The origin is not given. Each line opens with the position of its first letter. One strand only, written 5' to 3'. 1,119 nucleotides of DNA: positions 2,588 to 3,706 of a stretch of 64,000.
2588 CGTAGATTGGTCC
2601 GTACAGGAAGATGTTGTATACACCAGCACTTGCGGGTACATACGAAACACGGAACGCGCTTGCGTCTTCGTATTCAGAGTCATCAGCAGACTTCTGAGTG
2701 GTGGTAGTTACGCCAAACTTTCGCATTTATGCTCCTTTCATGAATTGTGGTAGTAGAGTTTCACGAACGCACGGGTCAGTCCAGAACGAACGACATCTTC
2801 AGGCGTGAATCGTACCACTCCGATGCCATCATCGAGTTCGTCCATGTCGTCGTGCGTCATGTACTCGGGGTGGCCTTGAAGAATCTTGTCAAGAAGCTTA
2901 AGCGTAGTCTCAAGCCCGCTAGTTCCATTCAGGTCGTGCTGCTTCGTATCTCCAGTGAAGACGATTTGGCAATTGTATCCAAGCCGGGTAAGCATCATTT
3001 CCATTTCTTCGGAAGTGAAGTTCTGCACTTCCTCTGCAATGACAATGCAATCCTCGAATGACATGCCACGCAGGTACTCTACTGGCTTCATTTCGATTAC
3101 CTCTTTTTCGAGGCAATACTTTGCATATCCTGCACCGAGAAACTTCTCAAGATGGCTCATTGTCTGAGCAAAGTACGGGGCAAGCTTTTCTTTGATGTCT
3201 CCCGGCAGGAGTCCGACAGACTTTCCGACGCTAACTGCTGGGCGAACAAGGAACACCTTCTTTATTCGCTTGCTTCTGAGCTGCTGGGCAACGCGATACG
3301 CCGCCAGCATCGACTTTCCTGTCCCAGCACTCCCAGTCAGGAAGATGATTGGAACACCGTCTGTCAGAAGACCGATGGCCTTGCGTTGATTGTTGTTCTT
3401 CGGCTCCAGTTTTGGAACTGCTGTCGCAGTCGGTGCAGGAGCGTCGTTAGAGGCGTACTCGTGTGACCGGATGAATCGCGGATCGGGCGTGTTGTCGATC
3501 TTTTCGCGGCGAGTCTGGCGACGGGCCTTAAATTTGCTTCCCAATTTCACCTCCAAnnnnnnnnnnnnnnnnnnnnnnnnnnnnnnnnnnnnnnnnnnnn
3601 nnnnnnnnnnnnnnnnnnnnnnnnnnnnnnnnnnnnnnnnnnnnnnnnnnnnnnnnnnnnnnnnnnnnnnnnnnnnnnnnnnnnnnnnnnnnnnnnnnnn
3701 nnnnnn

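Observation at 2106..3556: Early-operon PhoH-like ATPase translationally coupled to a second ClpP-like peptidase distinct from the prohead protease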

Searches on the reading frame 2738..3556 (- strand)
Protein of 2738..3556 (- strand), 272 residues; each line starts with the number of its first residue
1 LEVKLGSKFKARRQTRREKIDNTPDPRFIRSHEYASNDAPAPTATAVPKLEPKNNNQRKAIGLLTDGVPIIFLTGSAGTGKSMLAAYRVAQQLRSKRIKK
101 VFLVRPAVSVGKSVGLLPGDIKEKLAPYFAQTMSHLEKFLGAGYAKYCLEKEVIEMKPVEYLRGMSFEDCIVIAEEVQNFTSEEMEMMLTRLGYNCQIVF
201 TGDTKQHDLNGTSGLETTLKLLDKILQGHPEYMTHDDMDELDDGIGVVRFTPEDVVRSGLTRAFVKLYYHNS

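Call 3: search_protein_families(library=pfam, proteins=[window:2738-3556:-], max_evalue=0.1)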
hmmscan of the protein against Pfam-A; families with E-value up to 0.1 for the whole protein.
window:2738-3556:- (272 aa): 16 families
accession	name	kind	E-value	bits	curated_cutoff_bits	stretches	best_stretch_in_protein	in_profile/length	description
PF02562.22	PhoH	-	4.6e-53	180.2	27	1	50-268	2-204/205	PhoH-like protein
PF13245.12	AAA_19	-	5.1e-07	30.4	25.1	1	69-207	12-129/134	AAA domain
PF13604.12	AAA_30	-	5.6e-06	26.7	27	1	54-208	3-129/191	AAA domain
PF13401.12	AAA_22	-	0.00067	20.4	27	1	70-204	7-124/130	AAA domain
PF13191.12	AAA_16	-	0.0015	19.5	32.6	1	67-133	23-73/167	AAA ATPase domain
PF24883.2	NPHP3_N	-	0.011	16.3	24.8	1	69-97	23-50/164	Nephrocystin 3, N-terminal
PF01078.27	Mg_chelatase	-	0.022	14.6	20.3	1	55-89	9-42/207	Magnesium chelatase, subunit ChlI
PF00910.28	RNA_helicase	-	0.026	15.4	21.5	0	71-103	1-36/105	RNA helicase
PF05729.18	NACHT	-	0.031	14.5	26.7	1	71-101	3-32/167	NACHT domain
PF25199.1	nSTAND_NTPase5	-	0.033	14.5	34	1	65-106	38-78/145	Novel STAND NTPase 5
PF01583.26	APS_kinase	-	0.036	14.5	21.1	0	70-103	4-36/152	Adenylylsulphate kinase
PF00270.35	DEAD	-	0.042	14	26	0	55-106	2-53/167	DEAD/DEAH box helicase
PF05970.20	PIF1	-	0.045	13.8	25.9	1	69-97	23-50/223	PIF1-like helicase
PF00580.27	UvrD-helicase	-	0.048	13.8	23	1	54-100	2-45/271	UvrD/REP helicase N-terminal domain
PF00931.28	NB-ARC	-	0.074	12.7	23.5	1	62-114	10-61/248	NB-ARC domain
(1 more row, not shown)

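Call 4: search_protein_families(library=phrogs, proteins=[window:2738-3556:-], max_evalue=0.01)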
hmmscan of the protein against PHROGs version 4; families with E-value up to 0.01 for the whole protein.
window:2738-3556:- (272 aa): 6 families
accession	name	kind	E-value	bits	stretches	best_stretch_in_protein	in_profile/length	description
phrog_170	-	other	5e-71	240.7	1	13-270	46-279/323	PhoH-like phosphate starvation-inducible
phrog_2765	-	other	5.5e-38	131.9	1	46-213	228-403/443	PhoH-like phosphate starvation-inducible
phrog_32482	-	other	4.9e-21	76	1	71-266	400-581/589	PhoH-like phosphate starvation-inducible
phrog_325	-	DNA, RNA and nucleotide metabolism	1.8e-06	27.6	1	52-87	470-509/986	Dda-like helicase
phrog_979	-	head and packaging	0.0012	18.6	1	44-196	145-292/642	terminase large subunit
phrog_168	-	DNA, RNA and nucleotide metabolism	0.0065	17.2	0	59-87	32-61/314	clamp loader of DNA polymerase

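Call 37: find_homologous_proteins(query=window:2738-3556:-, max_evalue=0.00001)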
Query window:2738-3556:- (272 aa): 390 proteins with E <= 0.00001 among 1290 candidates; the best 120 are listed.
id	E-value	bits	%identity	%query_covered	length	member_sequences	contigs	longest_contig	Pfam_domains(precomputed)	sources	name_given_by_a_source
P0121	1.1e-177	607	100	100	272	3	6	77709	PF13604.13,PF13245.13,PF02562.23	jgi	jgi:phosphate starvation-inducible PhoH-like protein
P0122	1.7e-147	508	85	98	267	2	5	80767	PF13604.13,PF13245.13,PF02562.23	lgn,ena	-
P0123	8.3e-140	482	82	98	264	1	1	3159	PF13604.13,PF13245.13,PF02562.23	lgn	-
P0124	8.8e-127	440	75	98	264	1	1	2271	PF13604.13,PF13245.13,PF02562.23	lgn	-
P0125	3.3e-123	428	77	91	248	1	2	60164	PF13604.13,PF13245.13,PF02562.23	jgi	-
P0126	1.2e-122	426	78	89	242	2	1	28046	PF13604.13,PF13245.13,PF02562.23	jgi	jgi:phosphate starvation-inducible PhoH-like protein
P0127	1.7e-121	422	75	96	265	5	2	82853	PF13604.13,PF13245.13,PF02562.23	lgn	-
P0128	9.1e-121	420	74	96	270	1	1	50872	PF13604.13,PF13245.13,PF02562.23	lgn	-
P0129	1.2e-119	416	71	95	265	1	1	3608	PF13604.13,PF13245.13,PF02562.23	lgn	-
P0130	2.1e-118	412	77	88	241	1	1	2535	PF13604.13,PF13245.13,PF02562.23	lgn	-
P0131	1.2e-116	407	71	97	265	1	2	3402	PF13604.13,PF13245.13,PF02562.23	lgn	-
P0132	5.8e-116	404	70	97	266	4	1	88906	PF13604.13,PF13245.13,PF02562.23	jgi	jgi:phosphate starvation-inducible protein PhoH and related proteins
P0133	8.4e-116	404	70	94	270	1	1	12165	PF13604.13,PF13245.13,PF02562.23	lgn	-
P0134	1.6e-115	403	71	96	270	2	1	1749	PF13604.13,PF13245.13,PF02562.23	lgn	-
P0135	2.0e-115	403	72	96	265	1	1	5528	PF13604.13,PF13245.13,PF02562.23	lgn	-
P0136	1.5e-113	396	68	97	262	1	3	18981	PF13604.13,PF13245.13,PF02562.23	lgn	-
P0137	7.5e-113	394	70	96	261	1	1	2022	PF13604.13,PF13245.13,PF02562.23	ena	-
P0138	8.0e-113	394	69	96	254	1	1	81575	PF13604.13,PF13245.13,PF02562.23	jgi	jgi:phosphate starvation-inducible PhoH-like protein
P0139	9.8e-113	394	67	96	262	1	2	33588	PF13604.13,PF13245.13,PF02562.23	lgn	-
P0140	3.9e-112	392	72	97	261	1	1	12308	PF13604.13,PF13245.13,PF02562.23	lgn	-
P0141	8.8e-112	391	69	89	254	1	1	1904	PF13245.13,PF02562.23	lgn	-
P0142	2.4e-111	389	68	96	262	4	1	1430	PF13604.13,PF13245.13,PF02562.23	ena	-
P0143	9.5e-111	387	70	97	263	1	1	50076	PF13245.13,PF02562.23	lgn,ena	-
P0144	1.1e-110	387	77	83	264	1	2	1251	PF13604.13,PF13245.13,PF02562.23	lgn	-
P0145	1.7e-110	386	74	85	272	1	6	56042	PF13604.13,PF13245.13,PF02562.23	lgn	-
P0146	1.8e-110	386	67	96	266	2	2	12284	PF13604.13,PF13245.13,PF02562.23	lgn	-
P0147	2.0e-110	386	68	94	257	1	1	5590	PF13245.13,PF02562.23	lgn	-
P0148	3.7e-110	385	68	96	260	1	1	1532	PF13604.13,PF13245.13,PF02562.23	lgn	-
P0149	6.5e-110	384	77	83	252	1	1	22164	PF13604.13,PF13245.13,PF02562.23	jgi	jgi:phosphate starvation-inducible PhoH-like protein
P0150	3.0e-109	382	68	97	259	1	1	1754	PF13604.13,PF13245.13,PF02562.23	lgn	-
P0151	6.2e-109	381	76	83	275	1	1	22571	PF13604.13,PF13245.13,PF02562.23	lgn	-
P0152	1.4e-108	380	68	97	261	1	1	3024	PF13604.13,PF13245.13,PF02562.23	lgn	-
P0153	1.4e-108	380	68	97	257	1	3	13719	PF13604.13,PF13245.13,PF02562.23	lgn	-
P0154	1.5e-108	380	66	97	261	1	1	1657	PF13604.13,PF13245.13,PF02562.23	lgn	-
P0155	1.8e-108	380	68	89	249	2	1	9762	PF13604.13,PF13245.13,PF02562.23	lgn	-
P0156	2.9e-108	379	64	97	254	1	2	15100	PF13245.13,PF02562.23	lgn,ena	-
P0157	3.4e-108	379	67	96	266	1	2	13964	PF13245.13,PF02562.23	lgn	-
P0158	4.0e-108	379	71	97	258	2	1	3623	PF13604.13,PF13245.13,PF02562.23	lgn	-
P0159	7.5e-108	378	65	96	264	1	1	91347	PF13604.13,PF13245.13,PF02562.23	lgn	-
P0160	1.1e-107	377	65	96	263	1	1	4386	PF13604.13,PF13245.13,PF02562.23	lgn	-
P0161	1.5e-107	377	75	83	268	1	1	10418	PF13604.13,PF13245.13,PF02562.23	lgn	-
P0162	2.2e-107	376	63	97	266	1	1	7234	PF13604.13,PF13245.13,PF02562.23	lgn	-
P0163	3.1e-107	376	69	91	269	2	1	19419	PF13604.13,PF13245.13,PF02562.23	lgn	-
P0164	3.7e-107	375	66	97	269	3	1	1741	PF13604.13,PF13245.13,PF02562.23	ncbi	-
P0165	7.4e-107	374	66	96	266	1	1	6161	PF13604.13,PF13245.13,PF02562.23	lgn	-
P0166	8.3e-107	374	64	96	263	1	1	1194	PF13604.13,PF13245.13,PF02562.23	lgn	-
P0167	1.0e-106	374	65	98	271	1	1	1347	PF13604.13,PF13245.13,PF02562.23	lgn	-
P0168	1.2e-106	374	65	91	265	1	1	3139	PF13604.13,PF13245.13,PF02562.23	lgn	-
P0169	4.9e-106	372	74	83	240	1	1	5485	PF13604.13,PF13245.13,PF02562.23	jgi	jgi:phosphate starvation-inducible PhoH-like protein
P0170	7.9e-106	371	75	83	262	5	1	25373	PF13604.13,PF13245.13,PF02562.23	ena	-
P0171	1.0e-105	371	64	96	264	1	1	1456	PF13604.13,PF13245.13,PF02562.23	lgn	-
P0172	1.1e-105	371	64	97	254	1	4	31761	PF13604.13,PF13245.13,PF02562.23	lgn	-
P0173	1.3e-105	370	65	95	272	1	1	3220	PF13604.13,PF13245.13,PF02562.23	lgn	-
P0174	1.5e-105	370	68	96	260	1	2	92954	PF13604.13,PF13245.13,PF02562.23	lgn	-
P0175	2.4e-105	370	74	83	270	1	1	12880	PF13604.13,PF13245.13,PF02562.23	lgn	-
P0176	6.4e-105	368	65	95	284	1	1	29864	PF13604.13,PF13245.13,PF02562.23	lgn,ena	-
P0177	7.2e-105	368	73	83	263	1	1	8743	PF13604.13,PF13245.13,PF02562.23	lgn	-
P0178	1.5e-104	367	69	91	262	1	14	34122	PF13604.13,PF13245.13,PF02562.23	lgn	-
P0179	2.3e-104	366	64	97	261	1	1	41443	PF13604.13,PF13245.13,PF13481.13,PF02562.23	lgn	-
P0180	4.7e-104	365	71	83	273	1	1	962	PF13604.13,PF13245.13,PF02562.23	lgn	-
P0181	4.9e-104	365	65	97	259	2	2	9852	PF13604.13,PF13245.13,PF02562.23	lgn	-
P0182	5.4e-104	365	66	96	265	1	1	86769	PF13604.13,PF13245.13,PF13401.13,PF02562.23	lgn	-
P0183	1.0e-103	364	71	83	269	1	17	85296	PF13604.13,PF13245.13,PF02562.23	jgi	jgi:phosphate starvation-inducible PhoH-like protein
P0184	2.2e-103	363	64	95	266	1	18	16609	PF13604.13,PF13245.13,PF00580.28,PF02562.23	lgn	-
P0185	2.4e-103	363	71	83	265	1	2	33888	PF13604.13,PF13245.13,PF13401.13,PF02562.23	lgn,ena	-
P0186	3.3e-103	363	63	96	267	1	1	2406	PF13604.13,PF13245.13,PF02562.23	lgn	-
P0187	3.7e-103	362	68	85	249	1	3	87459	PF13604.13,PF13245.13,PF02562.23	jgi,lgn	jgi:phosphate starvation-inducible PhoH-like protein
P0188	3.9e-103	362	69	88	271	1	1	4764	PF13604.13,PF13245.13,PF02562.23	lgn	-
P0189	4.7e-103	362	67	89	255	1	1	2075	PF13604.13,PF13245.13,PF02562.23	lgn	-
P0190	4.8e-103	362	62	97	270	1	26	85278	PF13604.13,PF13245.13,PF02562.23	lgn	-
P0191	6.1e-103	362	64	97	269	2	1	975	PF13604.13,PF13245.13,PF02562.23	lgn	-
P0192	8.7e-103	361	63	95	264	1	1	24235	PF13604.13,PF13245.13,PF02562.23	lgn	-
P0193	9.6e-103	361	62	98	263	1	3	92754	PF13604.13,PF13245.13,PF02562.23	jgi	jgi:phosphate starvation-inducible PhoH-like protein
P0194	1.3e-102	361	63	94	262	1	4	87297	PF13604.13,PF13245.13,PF02562.23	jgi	jgi:phosphate starvation-inducible PhoH-like protein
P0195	1.8e-102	360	63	96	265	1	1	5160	PF13604.13,PF13245.13,PF00580.28,PF02562.23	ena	-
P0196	2.3e-102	360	65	96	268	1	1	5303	PF13604.13,PF13245.13,PF02562.23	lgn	-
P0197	5.7e-102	358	68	88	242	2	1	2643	PF13604.13,PF13245.13,PF02562.23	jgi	-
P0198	7.4e-102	358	69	83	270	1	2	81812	PF13604.13,PF13245.13,PF02562.23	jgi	jgi:phosphate starvation-inducible PhoH-like protein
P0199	1.3e-101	357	62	96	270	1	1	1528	PF13604.13,PF13245.13,PF02562.23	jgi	jgi:phosphate starvation-inducible PhoH-like protein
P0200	1.7e-101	357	68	86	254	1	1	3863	PF13604.13,PF13245.13,PF02562.23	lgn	-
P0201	4.3e-101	356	62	96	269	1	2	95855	PF13604.13,PF13245.13,PF02562.23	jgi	jgi:phosphate starvation-inducible protein PhoH and related proteins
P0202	6.8e-101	355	62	96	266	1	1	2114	PF13604.13,PF13245.13,PF00580.28,PF02562.23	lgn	-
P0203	6.9e-101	355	64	99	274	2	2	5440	PF13604.13,PF13245.13,PF02562.23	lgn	-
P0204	7.8e-101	355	60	97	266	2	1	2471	PF13604.13,PF13245.13,PF02562.23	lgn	-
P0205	2.0e-100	353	63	97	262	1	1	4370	PF13604.13,PF13245.13,PF13401.13,PF02562.23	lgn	-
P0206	2.1e-100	353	62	96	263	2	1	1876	PF13604.13,PF13245.13,PF02562.23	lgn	-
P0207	2.4e-100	353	68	86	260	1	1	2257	PF13604.13,PF13245.13,PF02562.23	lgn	-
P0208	3.1e-100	353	61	96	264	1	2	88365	PF13604.13,PF13245.13,PF02562.23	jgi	jgi:phosphate starvation-inducible PhoH-like protein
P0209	5.7e-100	352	70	83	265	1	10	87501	PF13604.13,PF13245.13,PF02562.23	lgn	-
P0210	8.4e-100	351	64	99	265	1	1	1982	PF13604.13,PF13245.13,PF02562.23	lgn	-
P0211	2.6e-99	350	61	96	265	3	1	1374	PF13604.13,PF13245.13,PF00580.28,PF02562.23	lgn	-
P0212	2.8e-99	350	66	83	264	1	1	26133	PF13604.13,PF13245.13,PF02562.23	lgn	-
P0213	3.3e-99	349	63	89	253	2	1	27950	PF13604.13,PF13245.13,PF02562.23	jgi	jgi:phosphate starvation-inducible PhoH-like protein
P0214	3.7e-99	349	69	83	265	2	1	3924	PF13604.13,PF13245.13,PF02562.23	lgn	-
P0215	7.9e-99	348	60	89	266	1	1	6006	PF13245.13,PF02562.23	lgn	-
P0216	9.8e-99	348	61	95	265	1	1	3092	PF13604.13,PF13245.13,PF13401.13,PF02562.23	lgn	-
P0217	1.2e-98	348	62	96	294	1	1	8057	PF13604.13,PF13245.13,PF02562.23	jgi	jgi:phosphate starvation-inducible PhoH-like protein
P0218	1.3e-98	347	68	83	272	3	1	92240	PF13604.13,PF13245.13,PF02562.23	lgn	-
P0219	1.7e-98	347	59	96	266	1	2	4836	PF13604.13,PF13245.13,PF02562.23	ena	-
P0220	2.0e-98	347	67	83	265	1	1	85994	PF13604.13,PF13245.13,PF02562.23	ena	-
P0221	3.0e-98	346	60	94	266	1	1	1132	PF13604.13,PF13245.13,PF02562.23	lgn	-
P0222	3.2e-98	346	67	85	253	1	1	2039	PF13604.13,PF13245.13,PF13401.13,PF02562.23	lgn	-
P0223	3.3e-98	346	62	96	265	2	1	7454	PF13604.13,PF13245.13,PF02562.23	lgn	-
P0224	4.1e-98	346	61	95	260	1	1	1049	PF13245.13,PF02562.23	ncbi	-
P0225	7.8e-98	345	59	99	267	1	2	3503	PF13604.13,PF13245.13,PF02562.23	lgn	-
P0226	1.2e-97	344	60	95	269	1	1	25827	PF13604.13,PF13245.13,PF02562.23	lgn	-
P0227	1.4e-97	344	58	96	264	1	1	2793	PF13604.13,PF13245.13,PF02562.23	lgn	-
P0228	2.6e-97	343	60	96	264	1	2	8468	PF13604.13,PF13245.13,PF02562.23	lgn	-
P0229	2.9e-97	343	61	96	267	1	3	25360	PF13604.13,PF13245.13,PF02562.23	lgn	-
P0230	2.9e-97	343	65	83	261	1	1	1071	PF13604.13,PF13245.13,PF02562.23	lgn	-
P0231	3.0e-97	343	60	99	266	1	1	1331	PF13604.13,PF13245.13,PF02562.23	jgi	-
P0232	4.2e-97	342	57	96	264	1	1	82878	PF13245.13,PF02562.23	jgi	jgi:phosphate starvation-inducible PhoH-like protein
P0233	5.3e-97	342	62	89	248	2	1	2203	PF13604.13,PF13245.13,PF02562.23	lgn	-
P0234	6.6e-97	342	66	83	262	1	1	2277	PF13604.13,PF13245.13,PF13401.13,PF02562.23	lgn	-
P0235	7.5e-97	342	65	83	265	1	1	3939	PF13604.13,PF13245.13,PF13401.13,PF02562.23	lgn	-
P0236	8.1e-97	342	60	96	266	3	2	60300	PF13604.13,PF13245.13,PF02562.23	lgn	-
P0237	1.1e-96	341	60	96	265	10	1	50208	PF13245.13,PF02562.23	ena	-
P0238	1.2e-96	341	62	97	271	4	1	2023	PF13604.13,PF13245.13,PF02562.23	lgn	-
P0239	1.3e-96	341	67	85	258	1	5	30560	PF13604.13,PF13245.13,PF02562.23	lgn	-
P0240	1.3e-96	341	60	94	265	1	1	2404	PF02562.23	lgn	-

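Call 38: search_solved_structures(query=window:2738-3556:-, max_evalue=0.001, show_alignments=2)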
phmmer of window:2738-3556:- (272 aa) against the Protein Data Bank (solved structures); distinct sequences matched with E-value up to 0.001: 1.
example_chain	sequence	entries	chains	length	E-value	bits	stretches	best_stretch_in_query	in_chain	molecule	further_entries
3b85_A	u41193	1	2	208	3.7e-32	114.9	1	51-230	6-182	Phosphate starvation-inducible protein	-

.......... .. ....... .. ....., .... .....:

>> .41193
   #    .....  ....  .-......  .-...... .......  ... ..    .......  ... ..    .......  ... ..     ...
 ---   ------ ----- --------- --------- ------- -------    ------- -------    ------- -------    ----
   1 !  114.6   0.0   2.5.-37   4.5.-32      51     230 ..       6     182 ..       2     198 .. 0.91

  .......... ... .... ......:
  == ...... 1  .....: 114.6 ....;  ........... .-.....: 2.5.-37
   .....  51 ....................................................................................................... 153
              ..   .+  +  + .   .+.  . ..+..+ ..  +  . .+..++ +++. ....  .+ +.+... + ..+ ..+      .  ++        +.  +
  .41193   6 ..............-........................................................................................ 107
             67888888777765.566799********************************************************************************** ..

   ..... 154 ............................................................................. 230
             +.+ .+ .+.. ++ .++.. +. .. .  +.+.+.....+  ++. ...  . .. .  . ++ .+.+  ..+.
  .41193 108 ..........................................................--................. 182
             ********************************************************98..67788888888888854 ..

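Call 50: find_related_loci(query=A4, collection=viral_contigs, flank=6000)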
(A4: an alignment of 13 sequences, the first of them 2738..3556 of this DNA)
Query A4 (272 aa) in viral_contigs; peptide patterns used: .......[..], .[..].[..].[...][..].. (x = any residue, [..] = any of these).
600 stretches matched a pattern (row limit reached: there are more); 349 encode a relative of the query (tblastn E <= 1e-3); the best 80 are kept; 80 distinct loci.
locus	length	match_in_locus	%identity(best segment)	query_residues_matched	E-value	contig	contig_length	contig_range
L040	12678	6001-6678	65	45-270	3e-101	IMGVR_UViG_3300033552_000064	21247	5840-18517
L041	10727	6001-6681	57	44-270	1e-90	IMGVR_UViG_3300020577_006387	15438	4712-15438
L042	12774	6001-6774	52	14-270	2e-85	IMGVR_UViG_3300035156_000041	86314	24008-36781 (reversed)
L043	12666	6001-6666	54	50-271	1e-77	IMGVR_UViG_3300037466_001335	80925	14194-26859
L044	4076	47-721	37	12-268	3e-49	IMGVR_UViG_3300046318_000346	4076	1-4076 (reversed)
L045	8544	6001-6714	36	9-268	6e-48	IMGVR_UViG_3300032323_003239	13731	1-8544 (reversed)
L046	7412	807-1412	42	49-268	6e-48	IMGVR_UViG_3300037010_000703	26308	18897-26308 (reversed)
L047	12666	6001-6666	37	29-268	3e-47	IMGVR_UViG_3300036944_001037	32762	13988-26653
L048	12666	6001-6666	37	29-268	8e-47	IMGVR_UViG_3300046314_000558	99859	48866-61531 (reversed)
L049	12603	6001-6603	39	49-268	7e-47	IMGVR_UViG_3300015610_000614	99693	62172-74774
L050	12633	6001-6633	38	39-268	4e-46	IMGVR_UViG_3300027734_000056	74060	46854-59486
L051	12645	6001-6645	37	35-268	2e-45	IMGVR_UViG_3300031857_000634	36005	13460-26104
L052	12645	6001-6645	37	35-268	3e-45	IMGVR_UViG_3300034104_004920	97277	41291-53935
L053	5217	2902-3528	38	41-268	8e-45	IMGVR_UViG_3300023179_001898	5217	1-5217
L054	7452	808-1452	37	35-268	6e-45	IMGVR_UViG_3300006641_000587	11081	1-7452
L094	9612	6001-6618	36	48-265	5e-34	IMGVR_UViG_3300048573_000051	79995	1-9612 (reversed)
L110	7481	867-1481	32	47-265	2e-31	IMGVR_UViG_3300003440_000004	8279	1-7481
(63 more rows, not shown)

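Call 62: search_protein_families(library=pfam, proteins=[L110:1508-2161:+], max_evalue=0.01)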
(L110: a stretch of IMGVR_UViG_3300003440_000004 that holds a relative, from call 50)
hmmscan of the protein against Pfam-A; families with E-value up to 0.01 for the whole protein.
L110:1508-2161:+ (217 aa): 1 family
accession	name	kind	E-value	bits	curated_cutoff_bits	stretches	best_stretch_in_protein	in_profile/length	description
PF12705.13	PDDEXK_1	-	2.8e-05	24.6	22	1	108-170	120-172/247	PD-(D/E)XK nuclease superfamily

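Call 63: search_protein_families(library=phrogs, proteins=[L094:6711-7277:+], max_evalue=0.001)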
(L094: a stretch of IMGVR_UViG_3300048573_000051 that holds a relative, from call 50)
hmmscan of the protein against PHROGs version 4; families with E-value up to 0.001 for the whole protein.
L094:6711-7277:+ (188 aa): 14 families
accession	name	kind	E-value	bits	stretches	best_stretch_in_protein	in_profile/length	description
phrog_99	-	DNA, RNA and nucleotide metabolism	2.8e-28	100.7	1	5-130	110-227/383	HNH endonuclease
phrog_4578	-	DNA, RNA and nucleotide metabolism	7e-17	62.6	1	64-131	14-81/130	HNH endonuclease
phrog_59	-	DNA, RNA and nucleotide metabolism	1.3e-12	48.8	1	42-162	170-263/423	HNH endonuclease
phrog_1891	-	DNA, RNA and nucleotide metabolism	3e-10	41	1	26-115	126-218/255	HNH endonuclease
phrog_959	-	DNA, RNA and nucleotide metabolism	5.6e-09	36.9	1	52-130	44-127/138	HNH endonuclease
phrog_3593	-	DNA, RNA and nucleotide metabolism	3.6e-08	34.4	1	52-131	83-163/210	HNH endonuclease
phrog_374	-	DNA, RNA and nucleotide metabolism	1.9e-07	31.3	1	66-129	318-373/617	HNH endonuclease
phrog_826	-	DNA, RNA and nucleotide metabolism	2.8e-07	31.4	1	61-111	109-160/281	HNH endonuclease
phrog_1492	-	DNA, RNA and nucleotide metabolism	1.6e-05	25.2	1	51-98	97-148/414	HNH endonuclease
phrog_15471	-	DNA, RNA and nucleotide metabolism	1.9e-05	25.6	1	54-116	24-87/183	HNH endonuclease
phrog_36769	-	unknown function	6.8e-05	23.4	1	49-130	228-308/367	-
phrog_6254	-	DNA, RNA and nucleotide metabolism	0.00016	23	1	52-165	26-147/154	HNH endonuclease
phrog_7545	-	DNA, RNA and nucleotide metabolism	0.0007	20.8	0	63-102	85-126/160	HNH endonuclease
phrog_10822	-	DNA, RNA and nucleotide metabolism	0.00086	20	0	82-139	121-184/245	HNH endonuclease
